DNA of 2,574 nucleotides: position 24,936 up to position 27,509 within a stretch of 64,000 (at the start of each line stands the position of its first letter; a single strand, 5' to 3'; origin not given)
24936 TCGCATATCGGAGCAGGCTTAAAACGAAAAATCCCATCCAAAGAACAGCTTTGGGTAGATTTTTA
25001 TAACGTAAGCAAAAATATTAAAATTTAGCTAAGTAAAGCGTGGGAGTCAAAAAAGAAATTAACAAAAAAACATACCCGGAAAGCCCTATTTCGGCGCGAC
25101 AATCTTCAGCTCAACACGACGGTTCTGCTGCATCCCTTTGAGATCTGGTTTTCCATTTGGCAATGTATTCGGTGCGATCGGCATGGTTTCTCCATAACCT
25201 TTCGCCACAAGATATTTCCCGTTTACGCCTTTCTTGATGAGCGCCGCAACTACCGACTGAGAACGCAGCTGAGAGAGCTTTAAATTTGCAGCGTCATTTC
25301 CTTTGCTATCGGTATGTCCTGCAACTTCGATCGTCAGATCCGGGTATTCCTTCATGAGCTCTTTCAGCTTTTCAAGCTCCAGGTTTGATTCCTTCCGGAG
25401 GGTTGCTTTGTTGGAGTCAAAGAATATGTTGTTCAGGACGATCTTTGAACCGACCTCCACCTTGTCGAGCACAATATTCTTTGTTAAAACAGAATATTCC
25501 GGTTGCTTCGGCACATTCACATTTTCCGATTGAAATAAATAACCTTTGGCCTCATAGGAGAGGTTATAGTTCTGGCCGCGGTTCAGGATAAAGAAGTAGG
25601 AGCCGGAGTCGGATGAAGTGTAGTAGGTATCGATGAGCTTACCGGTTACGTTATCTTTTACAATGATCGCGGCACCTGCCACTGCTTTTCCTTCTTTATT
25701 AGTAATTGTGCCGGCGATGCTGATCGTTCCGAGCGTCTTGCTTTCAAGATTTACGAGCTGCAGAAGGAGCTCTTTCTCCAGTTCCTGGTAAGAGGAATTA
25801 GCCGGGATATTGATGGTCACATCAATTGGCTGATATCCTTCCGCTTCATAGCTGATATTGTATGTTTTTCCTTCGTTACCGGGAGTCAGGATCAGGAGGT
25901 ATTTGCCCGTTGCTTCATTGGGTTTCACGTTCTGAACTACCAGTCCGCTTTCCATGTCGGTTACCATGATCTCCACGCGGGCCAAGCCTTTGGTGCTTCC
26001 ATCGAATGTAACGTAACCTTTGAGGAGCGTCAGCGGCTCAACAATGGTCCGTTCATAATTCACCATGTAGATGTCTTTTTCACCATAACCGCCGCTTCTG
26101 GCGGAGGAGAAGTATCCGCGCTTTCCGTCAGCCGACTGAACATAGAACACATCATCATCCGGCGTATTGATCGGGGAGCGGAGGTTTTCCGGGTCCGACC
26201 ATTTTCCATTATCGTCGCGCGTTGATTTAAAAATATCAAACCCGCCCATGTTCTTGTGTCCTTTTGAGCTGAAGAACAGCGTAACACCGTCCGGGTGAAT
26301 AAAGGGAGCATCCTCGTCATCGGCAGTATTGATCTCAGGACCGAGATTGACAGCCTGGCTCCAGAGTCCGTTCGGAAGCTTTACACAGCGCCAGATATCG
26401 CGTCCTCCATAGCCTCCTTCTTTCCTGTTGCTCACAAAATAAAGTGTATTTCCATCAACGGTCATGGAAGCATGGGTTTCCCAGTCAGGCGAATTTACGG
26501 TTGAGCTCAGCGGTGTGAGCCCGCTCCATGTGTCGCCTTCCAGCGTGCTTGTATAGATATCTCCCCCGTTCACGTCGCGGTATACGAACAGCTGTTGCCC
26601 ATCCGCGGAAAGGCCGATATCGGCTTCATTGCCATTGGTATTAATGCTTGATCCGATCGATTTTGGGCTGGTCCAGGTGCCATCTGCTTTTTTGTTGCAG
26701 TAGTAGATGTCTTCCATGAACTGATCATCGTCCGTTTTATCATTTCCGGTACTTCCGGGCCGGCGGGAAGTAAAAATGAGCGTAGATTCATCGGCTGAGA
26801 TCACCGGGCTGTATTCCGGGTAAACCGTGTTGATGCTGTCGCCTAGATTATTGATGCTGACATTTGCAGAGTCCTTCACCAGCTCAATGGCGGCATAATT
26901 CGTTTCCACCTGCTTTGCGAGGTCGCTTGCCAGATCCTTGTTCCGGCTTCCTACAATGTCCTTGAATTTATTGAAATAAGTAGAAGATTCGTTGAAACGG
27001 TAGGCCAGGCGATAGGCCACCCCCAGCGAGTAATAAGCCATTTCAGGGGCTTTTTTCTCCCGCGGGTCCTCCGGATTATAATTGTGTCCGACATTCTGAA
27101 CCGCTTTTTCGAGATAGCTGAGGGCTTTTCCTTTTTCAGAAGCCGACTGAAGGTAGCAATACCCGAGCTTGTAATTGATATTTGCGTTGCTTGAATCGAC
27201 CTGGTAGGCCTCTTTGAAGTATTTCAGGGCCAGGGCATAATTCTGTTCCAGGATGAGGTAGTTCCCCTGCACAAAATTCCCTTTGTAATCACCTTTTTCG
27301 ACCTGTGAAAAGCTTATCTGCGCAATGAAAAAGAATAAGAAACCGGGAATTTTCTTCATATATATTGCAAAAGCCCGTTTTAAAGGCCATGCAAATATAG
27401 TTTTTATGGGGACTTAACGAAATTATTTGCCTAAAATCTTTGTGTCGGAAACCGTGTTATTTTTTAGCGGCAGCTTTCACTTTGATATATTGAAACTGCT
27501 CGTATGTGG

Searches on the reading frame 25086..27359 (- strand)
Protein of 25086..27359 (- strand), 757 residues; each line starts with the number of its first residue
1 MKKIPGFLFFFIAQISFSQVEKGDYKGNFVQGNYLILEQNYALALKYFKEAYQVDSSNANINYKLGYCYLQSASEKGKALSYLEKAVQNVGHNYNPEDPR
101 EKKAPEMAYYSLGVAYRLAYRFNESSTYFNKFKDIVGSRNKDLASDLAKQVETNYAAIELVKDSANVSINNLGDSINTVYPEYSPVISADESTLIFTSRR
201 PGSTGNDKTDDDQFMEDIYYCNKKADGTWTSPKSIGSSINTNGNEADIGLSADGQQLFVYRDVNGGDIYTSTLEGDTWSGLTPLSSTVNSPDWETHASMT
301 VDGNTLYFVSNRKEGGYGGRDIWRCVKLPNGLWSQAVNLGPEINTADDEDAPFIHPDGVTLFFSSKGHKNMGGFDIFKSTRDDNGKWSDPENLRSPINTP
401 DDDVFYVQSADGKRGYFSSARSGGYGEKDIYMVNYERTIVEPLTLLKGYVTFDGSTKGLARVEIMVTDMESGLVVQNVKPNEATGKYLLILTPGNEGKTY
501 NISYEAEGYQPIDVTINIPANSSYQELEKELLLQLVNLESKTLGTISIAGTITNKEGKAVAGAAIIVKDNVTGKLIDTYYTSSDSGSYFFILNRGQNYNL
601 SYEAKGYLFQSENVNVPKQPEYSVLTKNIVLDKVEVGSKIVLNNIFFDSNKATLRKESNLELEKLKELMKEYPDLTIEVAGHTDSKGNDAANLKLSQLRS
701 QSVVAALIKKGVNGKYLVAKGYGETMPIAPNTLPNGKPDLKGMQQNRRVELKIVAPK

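Call 27: search_protein_families(library=pfam, proteins=[window:25086-27359:-], max_evalue=0.001)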
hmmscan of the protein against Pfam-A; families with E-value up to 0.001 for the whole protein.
window:25086-27359:- (757 aa): 6 families
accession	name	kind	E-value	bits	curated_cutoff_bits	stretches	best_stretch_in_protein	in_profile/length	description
PF07676.18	PD40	-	2.3e-23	82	20.9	2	339-377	1-37/38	WD40-like Beta Propeller Repeat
PF00691.25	OmpA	-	7.5e-19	68.3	27.2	1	646-737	1-94/98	OmpA family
PF13620.12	CarboxypepD_reg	-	4e-13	49.9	32.3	1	547-619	1-72/82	Carboxypeptidase regulatory-like domain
PF13715.12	CarbopepD_reg_2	-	3.1e-07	30.8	32.2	0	548-632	1-84/88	CarboxypepD_reg-like domain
PF14559.12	TPR_19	-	0.00023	21.9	25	1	35-72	1-38/68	Tetratricopeptide repeat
PF05359.17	DUF748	-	0.00075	18.1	50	1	639-702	875-937/1037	Domain of Unknown Function (DUF748)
